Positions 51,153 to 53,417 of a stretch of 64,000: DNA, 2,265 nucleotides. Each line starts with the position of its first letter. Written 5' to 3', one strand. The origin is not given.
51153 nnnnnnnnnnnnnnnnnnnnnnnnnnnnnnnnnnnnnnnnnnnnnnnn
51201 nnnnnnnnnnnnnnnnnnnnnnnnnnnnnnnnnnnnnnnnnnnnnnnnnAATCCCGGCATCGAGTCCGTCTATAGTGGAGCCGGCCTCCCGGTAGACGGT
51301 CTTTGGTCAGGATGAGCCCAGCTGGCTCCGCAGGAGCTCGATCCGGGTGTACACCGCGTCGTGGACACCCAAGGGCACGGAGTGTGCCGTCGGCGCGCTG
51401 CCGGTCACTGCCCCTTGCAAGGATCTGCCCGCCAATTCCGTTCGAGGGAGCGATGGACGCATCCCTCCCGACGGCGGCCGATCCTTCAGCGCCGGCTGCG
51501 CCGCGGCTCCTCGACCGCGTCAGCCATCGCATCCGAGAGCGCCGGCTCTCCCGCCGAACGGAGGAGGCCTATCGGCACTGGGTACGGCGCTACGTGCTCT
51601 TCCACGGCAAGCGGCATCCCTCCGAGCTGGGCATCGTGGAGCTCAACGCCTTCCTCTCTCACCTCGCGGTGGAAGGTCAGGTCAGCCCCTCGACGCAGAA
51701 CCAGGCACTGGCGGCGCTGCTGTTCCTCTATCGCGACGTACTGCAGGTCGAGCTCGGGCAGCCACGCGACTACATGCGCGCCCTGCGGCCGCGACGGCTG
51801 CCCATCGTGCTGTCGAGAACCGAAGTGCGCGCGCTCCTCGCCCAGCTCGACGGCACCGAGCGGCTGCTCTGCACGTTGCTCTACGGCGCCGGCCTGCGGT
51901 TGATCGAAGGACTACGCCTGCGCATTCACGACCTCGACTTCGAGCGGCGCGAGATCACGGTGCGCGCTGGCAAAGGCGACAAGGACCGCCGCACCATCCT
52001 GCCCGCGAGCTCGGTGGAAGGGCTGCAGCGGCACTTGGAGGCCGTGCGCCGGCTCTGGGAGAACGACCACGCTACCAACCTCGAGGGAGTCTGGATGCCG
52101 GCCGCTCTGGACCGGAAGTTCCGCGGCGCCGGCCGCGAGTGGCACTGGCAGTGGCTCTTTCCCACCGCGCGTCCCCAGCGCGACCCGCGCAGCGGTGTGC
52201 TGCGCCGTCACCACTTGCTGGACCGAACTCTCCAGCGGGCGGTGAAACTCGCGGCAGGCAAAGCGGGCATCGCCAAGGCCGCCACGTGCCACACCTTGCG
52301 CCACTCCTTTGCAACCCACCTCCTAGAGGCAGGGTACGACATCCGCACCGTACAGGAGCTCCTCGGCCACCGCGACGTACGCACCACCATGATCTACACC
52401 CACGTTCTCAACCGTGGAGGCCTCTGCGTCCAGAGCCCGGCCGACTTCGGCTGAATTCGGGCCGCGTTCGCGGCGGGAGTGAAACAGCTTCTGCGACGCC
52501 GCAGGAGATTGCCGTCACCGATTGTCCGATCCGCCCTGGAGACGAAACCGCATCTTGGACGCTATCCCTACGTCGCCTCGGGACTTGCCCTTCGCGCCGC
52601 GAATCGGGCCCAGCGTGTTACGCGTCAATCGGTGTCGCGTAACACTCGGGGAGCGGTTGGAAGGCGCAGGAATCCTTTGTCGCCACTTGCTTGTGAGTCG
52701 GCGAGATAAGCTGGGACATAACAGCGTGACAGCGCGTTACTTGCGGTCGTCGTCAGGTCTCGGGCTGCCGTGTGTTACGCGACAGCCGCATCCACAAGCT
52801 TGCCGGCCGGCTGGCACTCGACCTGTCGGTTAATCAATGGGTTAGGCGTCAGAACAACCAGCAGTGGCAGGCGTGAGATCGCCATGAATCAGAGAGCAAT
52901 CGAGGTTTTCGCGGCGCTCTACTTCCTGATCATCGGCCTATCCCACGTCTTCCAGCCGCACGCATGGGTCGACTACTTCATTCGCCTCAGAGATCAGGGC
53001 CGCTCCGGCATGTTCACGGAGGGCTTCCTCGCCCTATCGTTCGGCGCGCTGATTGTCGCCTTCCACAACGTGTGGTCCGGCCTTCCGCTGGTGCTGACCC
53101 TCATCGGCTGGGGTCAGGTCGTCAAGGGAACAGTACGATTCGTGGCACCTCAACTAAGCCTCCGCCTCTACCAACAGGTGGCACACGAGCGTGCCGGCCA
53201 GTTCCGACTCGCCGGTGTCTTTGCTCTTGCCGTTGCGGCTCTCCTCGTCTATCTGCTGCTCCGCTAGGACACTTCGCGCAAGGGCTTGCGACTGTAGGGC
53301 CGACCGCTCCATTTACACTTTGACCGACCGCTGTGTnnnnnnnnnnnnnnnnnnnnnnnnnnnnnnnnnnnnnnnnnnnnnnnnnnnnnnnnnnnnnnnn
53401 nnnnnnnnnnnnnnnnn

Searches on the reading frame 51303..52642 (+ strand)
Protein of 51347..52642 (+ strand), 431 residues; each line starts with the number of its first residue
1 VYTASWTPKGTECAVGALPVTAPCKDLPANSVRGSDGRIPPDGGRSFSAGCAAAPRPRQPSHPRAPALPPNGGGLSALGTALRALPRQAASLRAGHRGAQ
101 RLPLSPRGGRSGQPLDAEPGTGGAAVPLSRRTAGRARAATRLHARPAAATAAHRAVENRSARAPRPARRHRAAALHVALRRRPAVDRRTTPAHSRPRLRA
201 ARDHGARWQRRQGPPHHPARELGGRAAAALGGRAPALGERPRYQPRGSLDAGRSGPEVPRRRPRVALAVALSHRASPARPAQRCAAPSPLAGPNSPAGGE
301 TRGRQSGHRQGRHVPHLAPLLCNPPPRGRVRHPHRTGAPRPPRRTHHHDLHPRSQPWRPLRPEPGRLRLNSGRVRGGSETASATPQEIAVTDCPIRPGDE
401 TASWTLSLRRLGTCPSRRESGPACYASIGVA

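Call 5: search_protein_families(library=pfam, proteins=[window:51347-52642:+, window:51303-52454:+], max_evalue=0.01)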
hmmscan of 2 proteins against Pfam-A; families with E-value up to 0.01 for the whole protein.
window:51347-52642:+ (431 aa): 0 families

window:51303-52454:+ (383 aa): 3 families
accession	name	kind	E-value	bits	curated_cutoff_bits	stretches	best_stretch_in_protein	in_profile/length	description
PF00589.27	Phage_integrase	-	4.1e-35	121.5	27.1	1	170-369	3-169/172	Phage integrase family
PF13495.12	Phage_int_SAM_4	-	4.4e-27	94.7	27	1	69-152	1-84/85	Phage integrase, N-terminal SAM-like domain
PF02899.23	Phage_int_SAM_1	-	0.00072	20.2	22.3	1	77-143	9-76/83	Phage integrase, N-terminal SAM-like domain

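Call 11: search_protein_families(library=ncbifam, proteins=[window:51303-52454:+], max_evalue=0.001)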
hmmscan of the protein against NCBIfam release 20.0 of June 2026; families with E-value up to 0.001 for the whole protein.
window:51303-52454:+ (383 aa): 11 families
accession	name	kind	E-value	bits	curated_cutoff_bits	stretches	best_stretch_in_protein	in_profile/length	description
TIGR02249.1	integrase_gron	subfamily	7e-134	446.1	265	1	69-381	1-313/315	integron integrase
NF011946.0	PRK15417.1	equivalog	1.1e-104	350.2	435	1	62-381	8-328/337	integron integrase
NF040815.2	recomb_XerA_Arch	equivalog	2.6e-48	164.9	220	2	301-368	187-254/263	site-specific tyrosine recombinase/integron integrase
NF001399.0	PRK00283.1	subfamily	5.5e-43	147.3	279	1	77-370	17-285/300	tyrosine recombinase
TIGR02225.1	recomb_XerD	equivalog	1.9e-42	145.6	329.6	2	305-370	211-276/290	site-specific tyrosine recombinase XerD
TIGR02224.1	recomb_XerC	equivalog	1.4e-41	142.8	335.15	2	304-368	213-277/295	tyrosine recombinase XerC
NF002331.0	PRK01287.1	subfamily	3.9e-32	111.6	371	2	71-249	31-227/365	site-specific tyrosine recombinase XerC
NF003462.0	PRK05084.1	equivalog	7e-15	54.6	267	1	325-370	301-346/360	tyrosine recombinase XerS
NF007370.0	PRK09870.1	subfamily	8.3e-11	41.9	221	1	312-367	123-178/200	tyrosine-type DNA invertase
NF007371.0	PRK09871.1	subfamily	3e-09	36.7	222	1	309-367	115-173/198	tyrosine-type DNA invertase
NF040693.1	recomb_GmtY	equivalog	0.00013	21.3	340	0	324-367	388-431/441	gamma-mobile-trio recombinase GmtY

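Call 64: find_homologous_proteins(query=window:51303-52454:+, max_evalue=1e-40)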
Query window:51303-52454:+ (383 aa): 8000 proteins with E <= 1e-40 among 8000 candidates; the best 120 are listed.
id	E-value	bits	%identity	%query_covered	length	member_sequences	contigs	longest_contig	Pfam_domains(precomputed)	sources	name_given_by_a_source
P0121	1.9e-218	743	100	87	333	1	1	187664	PF13495.13,PF00589.28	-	-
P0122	6.6e-184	629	85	86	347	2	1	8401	PF13495.13,PF00589.28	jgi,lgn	jgi:integron integrase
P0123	4.5e-177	607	82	85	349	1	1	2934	PF13495.13,PF00589.28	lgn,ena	-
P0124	8.6e-170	583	80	85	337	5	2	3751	PF13495.13,PF00589.28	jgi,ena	-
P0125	9.0e-170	583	82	82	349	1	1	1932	PF13495.13,PF00589.28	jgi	jgi:integron integrase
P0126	3.0e-168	578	81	83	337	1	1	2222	PF13495.13,PF00589.28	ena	-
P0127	6.2e-168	577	79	87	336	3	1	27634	PF13495.13,PF00589.28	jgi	jgi:integron integrase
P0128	1.6e-165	569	79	84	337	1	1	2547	PF13495.13,PF00589.28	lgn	-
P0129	3.1e-164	565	77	85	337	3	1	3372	PF13495.13,PF00589.28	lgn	-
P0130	2.2e-160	552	75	87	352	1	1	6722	PF13495.13,PF00589.28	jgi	jgi:integron integrase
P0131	3.1e-159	548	74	87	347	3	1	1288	PF13495.13,PF00589.28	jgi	jgi:integron integrase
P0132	2.4e-150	519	72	85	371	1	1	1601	PF13495.13,PF00589.28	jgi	jgi:integron integrase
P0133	1.6e-146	506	69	89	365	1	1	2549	PF13495.13,PF00589.28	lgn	-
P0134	2.6e-136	473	82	68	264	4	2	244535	PF13495.13,PF00589.28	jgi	jgi:integron integrase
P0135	9.6e-131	454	66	86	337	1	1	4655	PF13495.13,PF00589.28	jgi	-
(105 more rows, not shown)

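Call 66: find_encoding_contigs(protein=P0121, flank=10000, max_places=3)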
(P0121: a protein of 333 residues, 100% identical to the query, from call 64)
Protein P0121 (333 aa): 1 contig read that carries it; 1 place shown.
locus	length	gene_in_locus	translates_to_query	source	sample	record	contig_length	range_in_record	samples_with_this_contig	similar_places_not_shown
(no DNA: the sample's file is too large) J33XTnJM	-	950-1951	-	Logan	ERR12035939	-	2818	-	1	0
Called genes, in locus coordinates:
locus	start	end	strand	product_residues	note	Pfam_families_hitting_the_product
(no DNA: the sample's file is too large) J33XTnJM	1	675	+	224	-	?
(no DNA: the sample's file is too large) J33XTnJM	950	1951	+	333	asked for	PF13495:Phage_int_SAM_4, PF00589:Phage_integrase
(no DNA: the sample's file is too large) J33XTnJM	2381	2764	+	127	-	PF09838:DUF2065 (faint)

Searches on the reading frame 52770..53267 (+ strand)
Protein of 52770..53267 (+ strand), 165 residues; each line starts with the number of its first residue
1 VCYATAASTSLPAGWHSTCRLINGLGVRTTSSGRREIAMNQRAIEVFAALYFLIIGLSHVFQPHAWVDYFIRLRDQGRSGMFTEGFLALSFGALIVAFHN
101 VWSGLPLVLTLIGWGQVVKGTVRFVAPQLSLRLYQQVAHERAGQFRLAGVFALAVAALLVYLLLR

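Call 5: search_protein_families(library=pfam, proteins=[window:52770-53267:+], max_evalue=0.01)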
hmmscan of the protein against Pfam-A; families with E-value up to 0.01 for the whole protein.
window:52770-53267:+ (165 aa): 1 family
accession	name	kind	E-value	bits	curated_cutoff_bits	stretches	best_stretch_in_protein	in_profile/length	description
PF09838.14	DUF2065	-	1.4e-06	28.7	24.3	1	109-163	2-56/56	Uncharacterized protein conserved in bacteria (DUF2065)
